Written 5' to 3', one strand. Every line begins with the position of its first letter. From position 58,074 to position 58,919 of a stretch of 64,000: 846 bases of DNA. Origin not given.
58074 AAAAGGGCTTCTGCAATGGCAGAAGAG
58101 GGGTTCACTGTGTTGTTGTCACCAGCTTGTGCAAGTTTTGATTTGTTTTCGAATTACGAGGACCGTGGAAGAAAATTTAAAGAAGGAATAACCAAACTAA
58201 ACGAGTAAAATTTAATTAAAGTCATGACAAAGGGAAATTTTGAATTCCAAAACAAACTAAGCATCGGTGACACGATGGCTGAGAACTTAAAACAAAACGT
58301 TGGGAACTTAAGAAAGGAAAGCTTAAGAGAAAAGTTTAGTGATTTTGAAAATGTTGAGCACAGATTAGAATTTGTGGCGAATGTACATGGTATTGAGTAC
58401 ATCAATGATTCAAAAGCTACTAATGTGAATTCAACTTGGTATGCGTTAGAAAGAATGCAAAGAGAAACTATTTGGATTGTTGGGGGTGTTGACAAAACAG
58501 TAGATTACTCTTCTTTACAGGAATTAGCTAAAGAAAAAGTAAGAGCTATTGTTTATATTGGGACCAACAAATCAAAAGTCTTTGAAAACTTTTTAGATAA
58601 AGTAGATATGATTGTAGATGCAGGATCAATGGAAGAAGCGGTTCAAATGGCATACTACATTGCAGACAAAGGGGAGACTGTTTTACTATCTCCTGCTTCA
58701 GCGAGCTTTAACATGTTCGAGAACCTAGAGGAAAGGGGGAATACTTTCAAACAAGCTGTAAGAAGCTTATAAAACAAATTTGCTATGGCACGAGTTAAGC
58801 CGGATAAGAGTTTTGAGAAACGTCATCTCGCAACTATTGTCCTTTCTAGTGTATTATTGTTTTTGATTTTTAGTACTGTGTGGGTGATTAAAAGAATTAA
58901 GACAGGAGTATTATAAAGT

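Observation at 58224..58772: Orphan MurD C-terminal-domain paralogue inserted between murD and ftsW in the dcw cluster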

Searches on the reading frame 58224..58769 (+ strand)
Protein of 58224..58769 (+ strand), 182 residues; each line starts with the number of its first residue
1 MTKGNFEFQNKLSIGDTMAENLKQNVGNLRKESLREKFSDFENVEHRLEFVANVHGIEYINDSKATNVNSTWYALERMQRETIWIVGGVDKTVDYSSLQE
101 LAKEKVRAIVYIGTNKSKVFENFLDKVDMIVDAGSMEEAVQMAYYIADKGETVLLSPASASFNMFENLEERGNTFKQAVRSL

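Call 4: search_protein_families(library=pfam, proteins=[window:58224-58769:+], max_evalue=0.01)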
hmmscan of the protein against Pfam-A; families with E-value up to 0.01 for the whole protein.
window:58224-58769:+ (182 aa): 1 family
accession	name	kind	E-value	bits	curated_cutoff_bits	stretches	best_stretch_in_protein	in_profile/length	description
PF02875.26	Mur_ligase_C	-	2.5e-11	44.9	28.4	1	46-158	1-126/127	Mur ligase, glutamate ligase domain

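Call 5: search_protein_families(library=ncbifam, proteins=[window:58224-58769:+], max_evalue=0.01)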
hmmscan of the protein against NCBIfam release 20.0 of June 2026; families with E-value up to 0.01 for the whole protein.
window:58224-58769:+ (182 aa): 2 families
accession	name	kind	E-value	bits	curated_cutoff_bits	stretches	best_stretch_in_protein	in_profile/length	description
TIGR01087.1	murD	equivalog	5.6e-49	167.4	211.95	1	28-180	288-440/441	UDP-N-acetylmuramoyl-L-alanine--D-glutamate ligase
NF008897.0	PRK11930.1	equivalog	0.00013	20.1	804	1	7-82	281-356/822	bifunctional UDP-N-acetylmuramoyl-tripeptide:D-alanyl-D-alanine ligase/alanine racemase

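Call 6: find_homologous_proteins(query=window:58224-58769:+, max_evalue=0.00001)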
Query window:58224-58769:+ (182 aa): 3233 proteins with E <= 0.00001 among 3272 candidates; the best 120 are listed.
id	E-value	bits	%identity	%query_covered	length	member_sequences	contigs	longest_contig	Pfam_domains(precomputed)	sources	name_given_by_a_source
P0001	2.9e-112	390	100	100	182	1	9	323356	PF02875.27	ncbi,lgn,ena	-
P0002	1.5e-111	388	99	100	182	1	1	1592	PF02875.27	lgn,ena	-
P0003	2.2e-111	387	98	100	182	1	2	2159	PF02875.27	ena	-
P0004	4.7e-111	386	98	100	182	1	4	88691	PF02875.27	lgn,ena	-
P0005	5.4e-111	386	98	100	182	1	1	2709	PF02875.27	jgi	-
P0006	8.5e-111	385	98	100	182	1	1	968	PF02875.27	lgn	-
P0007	1.1e-110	385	98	100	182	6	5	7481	PF02875.27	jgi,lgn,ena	-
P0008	1.5e-109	381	97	100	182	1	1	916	PF02875.27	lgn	-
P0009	1.8e-109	381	96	100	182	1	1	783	PF02875.27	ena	-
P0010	2.1e-109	381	97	100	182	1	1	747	PF02875.27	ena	-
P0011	3.5e-108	377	96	100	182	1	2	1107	PF02875.27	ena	-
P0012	3.6e-108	377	95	100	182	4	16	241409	PF02875.27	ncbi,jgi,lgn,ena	-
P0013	3.9e-108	377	95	100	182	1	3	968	PF02875.27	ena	-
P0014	4.0e-108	377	95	100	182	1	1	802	PF02875.27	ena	-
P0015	5.0e-108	376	95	100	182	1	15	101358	PF02875.27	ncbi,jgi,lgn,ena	jgi:UDP-N-acetylmuramoylalanine--D-glutamate ligase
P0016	5.3e-108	376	95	100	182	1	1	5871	PF02875.27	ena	-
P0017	9.1e-108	376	96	100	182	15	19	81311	PF02875.27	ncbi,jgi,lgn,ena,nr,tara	ncbi:MAG: cyanophycin synthetase [Flavobacteriales bacterium]|nr:cyanophycin synthetase [Flavobacter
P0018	9.2e-108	376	95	100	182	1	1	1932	PF02875.27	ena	-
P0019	1.1e-107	375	95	100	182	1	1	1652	PF02875.27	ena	-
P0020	1.3e-107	375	95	100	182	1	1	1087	PF02875.27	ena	-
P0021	1.5e-107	375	95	100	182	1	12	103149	PF02875.27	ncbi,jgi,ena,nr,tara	ncbi:MAG: hypothetical protein CMP63_04205 [Flavobacteriales bacterium]|nr:hypothetical protein [Fla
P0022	2.0e-107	375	95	100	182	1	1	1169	PF02875.27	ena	-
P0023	2.7e-107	374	95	100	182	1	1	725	PF02875.27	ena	-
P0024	2.8e-107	374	94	100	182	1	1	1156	PF02875.27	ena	-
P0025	2.8e-107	374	94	100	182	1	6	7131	PF02875.27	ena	-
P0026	4.6e-107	373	95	100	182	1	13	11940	PF02875.27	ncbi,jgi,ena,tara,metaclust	jgi:UDP-N-acetylmuramoylalanine--D-glutamate ligase|tara:strand:- start:431 stop:979 length:549 star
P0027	6.1e-107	373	95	100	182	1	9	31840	PF02875.27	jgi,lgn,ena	-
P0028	7.3e-107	373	93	100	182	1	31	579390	PF02875.27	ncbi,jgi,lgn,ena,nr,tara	ncbi:MAG: hypothetical protein CMP67_08295 [Flavobacteriales bacterium]|nr:hypothetical protein [Fla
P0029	8.7e-107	372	95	100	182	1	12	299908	PF02875.27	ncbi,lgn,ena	ncbi:MAG: glutamate ligase domain-containing protein [Flavobacteriales bacterium]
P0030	9.1e-107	372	95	100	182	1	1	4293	PF02875.27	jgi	-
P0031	1.1e-106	372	94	100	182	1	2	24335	PF02875.27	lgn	-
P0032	1.3e-106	372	95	100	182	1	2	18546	PF02875.27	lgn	-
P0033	1.4e-106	372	94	100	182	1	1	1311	PF02875.27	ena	-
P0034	1.4e-106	372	94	100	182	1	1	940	PF02875.27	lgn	-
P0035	1.7e-106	372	93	100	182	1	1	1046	PF02875.27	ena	-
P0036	2.2e-106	371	94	100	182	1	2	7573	PF02875.27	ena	-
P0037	2.6e-106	371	94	100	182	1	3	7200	PF02875.27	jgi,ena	jgi:UDP-N-acetylmuramoylalanine--D-glutamate ligase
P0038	4.2e-106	370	94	100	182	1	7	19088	PF02875.27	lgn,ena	-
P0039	4.2e-106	370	94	100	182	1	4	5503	PF02875.27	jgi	jgi:UDP-N-acetylmuramoylalanine--D-glutamate ligase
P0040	4.3e-106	370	94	100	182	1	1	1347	PF02875.27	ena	-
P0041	4.4e-106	370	95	100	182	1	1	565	PF02875.27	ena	-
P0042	5.5e-106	370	93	100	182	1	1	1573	PF02875.27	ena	-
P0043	6.2e-106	370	93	100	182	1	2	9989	PF02875.27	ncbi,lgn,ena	-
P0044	9.3e-106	369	92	100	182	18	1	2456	PF02875.27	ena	-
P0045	9.8e-106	369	93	100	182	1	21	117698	PF02875.27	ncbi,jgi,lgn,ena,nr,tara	ncbi:MAG: hypothetical protein CMD18_03950 [Flavobacteriales bacterium]|nr:hypothetical protein [Fla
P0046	1.2e-105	369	94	100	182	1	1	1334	PF02875.27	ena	-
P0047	2.2e-105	368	93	100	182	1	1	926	PF02875.27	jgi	jgi:UDP-N-acetylmuramoylalanine--D-glutamate ligase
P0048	2.3e-105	368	93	100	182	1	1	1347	PF02875.27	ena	-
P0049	3.7e-105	367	93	100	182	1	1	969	PF02875.27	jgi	jgi:UDP-N-acetylmuramoylalanine--D-glutamate ligase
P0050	5.3e-105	367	93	100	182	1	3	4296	PF02875.27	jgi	jgi:UDP-N-acetylmuramoylalanine--D-glutamate ligase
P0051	6.7e-105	366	93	100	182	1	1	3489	PF02875.27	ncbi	-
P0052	8.3e-105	366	92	100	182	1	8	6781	PF02875.27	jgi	jgi:UDP-N-acetylmuramoylalanine--D-glutamate ligase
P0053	1.1e-104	366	92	100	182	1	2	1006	PF02875.27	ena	-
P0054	1.4e-104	365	93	100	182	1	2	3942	PF02875.27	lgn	-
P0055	4.4e-104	364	92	100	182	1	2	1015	PF02875.27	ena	-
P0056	5.9e-104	363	92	100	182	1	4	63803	PF02875.27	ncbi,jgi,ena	jgi:UDP-N-acetylmuramoylalanine--D-glutamate ligase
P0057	1.1e-103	362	92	100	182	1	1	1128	PF02875.27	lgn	-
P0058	1.2e-103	362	92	100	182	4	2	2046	PF02875.27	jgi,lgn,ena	-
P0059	6.2e-103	360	92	100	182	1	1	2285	PF02875.27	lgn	-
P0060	4.7e-102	357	90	100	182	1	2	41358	PF02875.27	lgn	-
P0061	4.8e-102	357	92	100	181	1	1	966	PF02875.27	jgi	jgi:UDP-N-acetylmuramoylalanine--D-glutamate ligase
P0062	5.0e-101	354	91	97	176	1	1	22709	PF02875.27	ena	-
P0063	2.2e-100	352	88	100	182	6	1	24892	PF02875.27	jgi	jgi:UDP-N-acetylmuramoylalanine--D-glutamate ligase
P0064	4.6e-100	351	88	100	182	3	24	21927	PF02875.27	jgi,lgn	-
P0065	1.2e-99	349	99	91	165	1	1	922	PF02875.27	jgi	-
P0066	1.6e-99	349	86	100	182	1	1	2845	PF02875.27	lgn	-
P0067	1.7e-99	349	88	100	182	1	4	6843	PF02875.27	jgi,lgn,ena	-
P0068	3.7e-99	348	86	100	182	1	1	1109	PF02875.27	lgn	-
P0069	7.4e-99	347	88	100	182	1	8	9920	PF02875.27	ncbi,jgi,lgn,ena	-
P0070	2.3e-98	345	97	91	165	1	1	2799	PF02875.27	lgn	-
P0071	3.6e-98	344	87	100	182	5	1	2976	PF02875.27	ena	-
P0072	2.8e-96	338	84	100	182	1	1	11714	PF02875.27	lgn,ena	-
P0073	1.0e-95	336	83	100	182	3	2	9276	PF02875.27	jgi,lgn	-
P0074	1.7e-95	336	82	100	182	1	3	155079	PF02875.27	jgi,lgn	jgi:UDP-N-acetylmuramoylalanine--D-glutamate ligase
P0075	2.8e-95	335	94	91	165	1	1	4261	PF02875.27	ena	-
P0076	3.9e-95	335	94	91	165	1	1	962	PF02875.27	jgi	jgi:UDP-N-acetylmuramoylalanine--D-glutamate ligase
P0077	4.6e-95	334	83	100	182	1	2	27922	PF02875.27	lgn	-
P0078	2.4e-94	332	93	91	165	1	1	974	PF02875.27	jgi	jgi:UDP-N-acetylmuramoylalanine--D-glutamate ligase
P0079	1.1e-91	323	81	99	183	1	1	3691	PF02875.27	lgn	-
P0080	1.5e-91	323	80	99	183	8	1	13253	PF02875.27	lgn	-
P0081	2.0e-91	322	80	99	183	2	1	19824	PF02875.27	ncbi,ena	-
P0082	4.4e-91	321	81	99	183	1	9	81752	PF02875.27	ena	-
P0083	5.2e-91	321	81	99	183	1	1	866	PF02875.27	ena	-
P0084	6.5e-91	321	81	99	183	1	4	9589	PF02875.27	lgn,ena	-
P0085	1.1e-89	317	80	99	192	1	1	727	PF02875.27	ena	-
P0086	5.6e-89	315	79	100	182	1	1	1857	PF02875.27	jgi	jgi:UDP-N-acetylmuramoylalanine--D-glutamate ligase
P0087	1.2e-88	313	77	99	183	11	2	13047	PF02875.27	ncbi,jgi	ncbi:MAG: UDP-N-acetylmuramoylalanine--D-glutamate ligase [Saprospiraceae bacterium]|jgi:UDP-N-acety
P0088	2.0e-88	313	78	99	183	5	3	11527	PF02875.27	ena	-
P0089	5.9e-87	308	76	100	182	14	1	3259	PF02875.27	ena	-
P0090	1.4e-86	307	77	99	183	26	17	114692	PF02875.27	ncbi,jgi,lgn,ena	jgi:UDP-N-acetylmuramoylalanine--D-glutamate ligase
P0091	4.2e-86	305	95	81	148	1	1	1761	PF02875.27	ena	-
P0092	1.5e-85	303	83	91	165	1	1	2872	PF02875.27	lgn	-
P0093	1.7e-82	293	82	91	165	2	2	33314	PF02875.27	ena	-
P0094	1.5e-81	290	70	100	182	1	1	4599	PF02875.27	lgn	-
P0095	4.3e-76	273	92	74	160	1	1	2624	PF02875.27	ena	-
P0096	4.2e-75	269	91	74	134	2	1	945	PF02875.27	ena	-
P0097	7.6e-74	265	93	71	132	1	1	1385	PF02875.27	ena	-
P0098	3.5e-72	260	63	100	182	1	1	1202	PF02875.27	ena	-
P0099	4.2e-71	256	77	82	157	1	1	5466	PF02875.27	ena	-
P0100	2.1e-68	248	66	92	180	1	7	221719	PF02875.27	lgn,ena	-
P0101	7.0e-67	243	61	100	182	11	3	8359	PF02875.27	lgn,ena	-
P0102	1.0e-66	242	63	93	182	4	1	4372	PF02875.27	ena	-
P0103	4.4e-66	240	62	100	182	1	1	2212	PF02875.27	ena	-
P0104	1.0e-65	239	61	93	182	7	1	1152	PF02875.27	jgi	-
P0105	2.3e-62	228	91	64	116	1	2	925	PF02875.27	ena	-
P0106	6.9e-61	223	58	100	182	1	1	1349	PF02875.27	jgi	jgi:UDP-N-acetylmuramoylalanine--D-glutamate ligase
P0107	8.4e-60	220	57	100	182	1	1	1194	PF02875.27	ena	-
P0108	1.1e-59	219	57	100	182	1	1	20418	PF02875.27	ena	-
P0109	1.1e-59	219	57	100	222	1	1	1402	PF02875.27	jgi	jgi:UDP-N-acetylmuramoylalanine--D-glutamate ligase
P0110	1.3e-59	219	56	98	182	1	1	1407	PF02875.27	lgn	-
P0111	1.8e-59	219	57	100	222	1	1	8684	PF02875.27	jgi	jgi:UDP-N-acetylmuramoylalanine--D-glutamate ligase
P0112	2.3e-59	218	59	100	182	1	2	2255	PF02875.27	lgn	-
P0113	2.5e-59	218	61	99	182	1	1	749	PF02875.27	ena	-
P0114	3.6e-59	218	58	100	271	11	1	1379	PF02875.27,PF08245.19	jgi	jgi:UDP-N-acetylmuramoylalanine--D-glutamate ligase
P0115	6.8e-59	217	58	100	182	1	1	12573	PF02875.27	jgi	jgi:UDP-N-acetylmuramoylalanine--D-glutamate ligase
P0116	1.0e-58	216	58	100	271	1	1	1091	PF02875.27,PF08245.19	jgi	jgi:UDP-N-acetylmuramoylalanine--D-glutamate ligase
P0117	1.3e-58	216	58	100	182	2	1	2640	PF02875.27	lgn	-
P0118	1.4e-58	216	57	100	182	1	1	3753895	PF02875.27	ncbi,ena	-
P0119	1.8e-58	215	57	100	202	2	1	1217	PF02875.27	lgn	-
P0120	3.1e-58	215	58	100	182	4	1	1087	PF02875.27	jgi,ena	jgi:UDP-N-acetylmuramoylalanine--D-glutamate ligase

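Call 10: find_encoding_contigs(protein=P0100, flank=6000, max_places=3)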
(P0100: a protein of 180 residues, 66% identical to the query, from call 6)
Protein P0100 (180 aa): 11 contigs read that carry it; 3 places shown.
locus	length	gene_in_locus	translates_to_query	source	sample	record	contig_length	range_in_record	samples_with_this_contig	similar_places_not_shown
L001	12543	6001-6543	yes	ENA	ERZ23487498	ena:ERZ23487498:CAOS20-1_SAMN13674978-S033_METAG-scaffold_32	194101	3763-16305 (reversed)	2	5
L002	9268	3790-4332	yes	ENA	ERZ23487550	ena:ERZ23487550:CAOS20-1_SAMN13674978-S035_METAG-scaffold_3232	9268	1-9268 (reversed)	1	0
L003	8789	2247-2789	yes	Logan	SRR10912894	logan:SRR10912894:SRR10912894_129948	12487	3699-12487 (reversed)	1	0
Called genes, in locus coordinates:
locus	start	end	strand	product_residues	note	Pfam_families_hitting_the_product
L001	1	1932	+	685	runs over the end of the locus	PF03717:PBP_dimer, PF00905:Transpeptidase, PF03793:PASTA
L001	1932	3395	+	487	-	PF01225:Mur_ligase, PF08245:Mur_ligase_M, PF02875:Mur_ligase_C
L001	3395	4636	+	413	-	PF10555:MraY_sig1 (weak), PF00953:Glycos_transf_4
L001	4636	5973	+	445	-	PF21377:MurD_N (faint), PF21799:MurD-like_N (weak), PF08245:Mur_ligase_M, PF02875:Mur_ligase_C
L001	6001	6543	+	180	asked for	PF02875:Mur_ligase_C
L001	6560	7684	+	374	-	PF01098:FTSW_RODA_SPOVE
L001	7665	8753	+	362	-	PF03033:Glyco_transf_28, PF04101:Glyco_tran_28_C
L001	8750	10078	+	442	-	PF01225:Mur_ligase, PF08245:Mur_ligase_M, PF02875:Mur_ligase_C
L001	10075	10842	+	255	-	-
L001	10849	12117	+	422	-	PF00012:HSP70 (faint), PF11104:PilM_2 (faint), PF14450:FtsA, PF02491:SHS2_FTSA, PF06277:EutA, PF06723:MreB_Mbl, PF14450:FtsA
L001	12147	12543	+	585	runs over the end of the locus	PF00091:Tubulin, PF12327:FtsZ_C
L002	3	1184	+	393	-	?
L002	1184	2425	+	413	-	PF10555:MraY_sig1 (weak), PF00953:Glycos_transf_4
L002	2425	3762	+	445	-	PF21377:MurD_N (faint), PF21799:MurD-like_N (weak), PF08245:Mur_ligase_M, PF02875:Mur_ligase_C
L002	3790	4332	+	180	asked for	PF02875:Mur_ligase_C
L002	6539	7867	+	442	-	PF01225:Mur_ligase, PF08245:Mur_ligase_M, PF02875:Mur_ligase_C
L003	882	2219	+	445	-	PF21377:MurD_N (faint), PF21799:MurD-like_N (weak), PF08245:Mur_ligase_M, PF02875:Mur_ligase_C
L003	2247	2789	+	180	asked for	PF02875:Mur_ligase_C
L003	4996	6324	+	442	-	PF01225:Mur_ligase, PF08245:Mur_ligase_M, PF02875:Mur_ligase_C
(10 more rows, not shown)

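Call 11: find_encoding_contigs(protein=P0090, flank=6000, max_places=3)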
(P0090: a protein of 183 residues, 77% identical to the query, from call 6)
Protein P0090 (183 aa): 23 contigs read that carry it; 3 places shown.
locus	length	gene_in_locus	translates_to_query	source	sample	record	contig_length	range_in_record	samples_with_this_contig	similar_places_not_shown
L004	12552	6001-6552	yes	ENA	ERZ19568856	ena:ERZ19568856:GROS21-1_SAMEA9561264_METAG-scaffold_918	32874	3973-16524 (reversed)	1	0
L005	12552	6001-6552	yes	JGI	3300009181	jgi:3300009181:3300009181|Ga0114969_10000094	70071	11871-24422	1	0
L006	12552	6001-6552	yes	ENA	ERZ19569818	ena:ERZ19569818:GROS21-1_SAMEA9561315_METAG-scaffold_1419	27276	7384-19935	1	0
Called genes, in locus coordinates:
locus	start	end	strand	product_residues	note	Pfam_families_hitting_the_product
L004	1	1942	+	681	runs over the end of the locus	PF03717:PBP_dimer (weak), PF00905:Transpeptidase, PF03793:PASTA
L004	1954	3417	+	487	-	PF01225:Mur_ligase, PF08245:Mur_ligase_M, PF02875:Mur_ligase_C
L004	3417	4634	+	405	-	PF10555:MraY_sig1 (weak), PF00953:Glycos_transf_4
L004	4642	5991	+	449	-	PF21377:MurD_N, PF21799:MurD-like_N (weak), PF08245:Mur_ligase_M, PF02875:Mur_ligase_C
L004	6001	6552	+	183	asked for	PF02875:Mur_ligase_C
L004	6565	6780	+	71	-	-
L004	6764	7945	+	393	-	PF01098:FTSW_RODA_SPOVE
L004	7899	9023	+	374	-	PF03033:Glyco_transf_28, PF04101:Glyco_tran_28_C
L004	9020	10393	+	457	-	PF01225:Mur_ligase, PF08245:Mur_ligase_M, PF02875:Mur_ligase_C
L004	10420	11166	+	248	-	-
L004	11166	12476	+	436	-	PF11104:PilM_2 (faint), PF14450:FtsA, PF02491:SHS2_FTSA, PF06277:EutA, PF06723:MreB_Mbl, PF14450:FtsA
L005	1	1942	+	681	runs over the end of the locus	PF03717:PBP_dimer (weak), PF00905:Transpeptidase, PF03793:PASTA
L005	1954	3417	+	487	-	PF01225:Mur_ligase, PF08245:Mur_ligase_M, PF02875:Mur_ligase_C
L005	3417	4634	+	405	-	PF10555:MraY_sig1 (weak), PF00953:Glycos_transf_4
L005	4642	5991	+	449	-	PF21377:MurD_N (weak), PF21799:MurD-like_N (weak), PF08245:Mur_ligase_M, PF02875:Mur_ligase_C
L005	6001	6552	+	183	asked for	PF02875:Mur_ligase_C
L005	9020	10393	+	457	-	PF01225:Mur_ligase, PF08245:Mur_ligase_M, PF02875:Mur_ligase_C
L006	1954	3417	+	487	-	PF01225:Mur_ligase, PF08245:Mur_ligase_M, PF02875:Mur_ligase_C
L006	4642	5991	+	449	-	PF21377:MurD_N, PF21799:MurD-like_N (weak), PF08245:Mur_ligase_M, PF02875:Mur_ligase_C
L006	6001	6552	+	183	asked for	PF02875:Mur_ligase_C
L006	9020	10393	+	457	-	PF01225:Mur_ligase, PF08245:Mur_ligase_M, PF02875:Mur_ligase_C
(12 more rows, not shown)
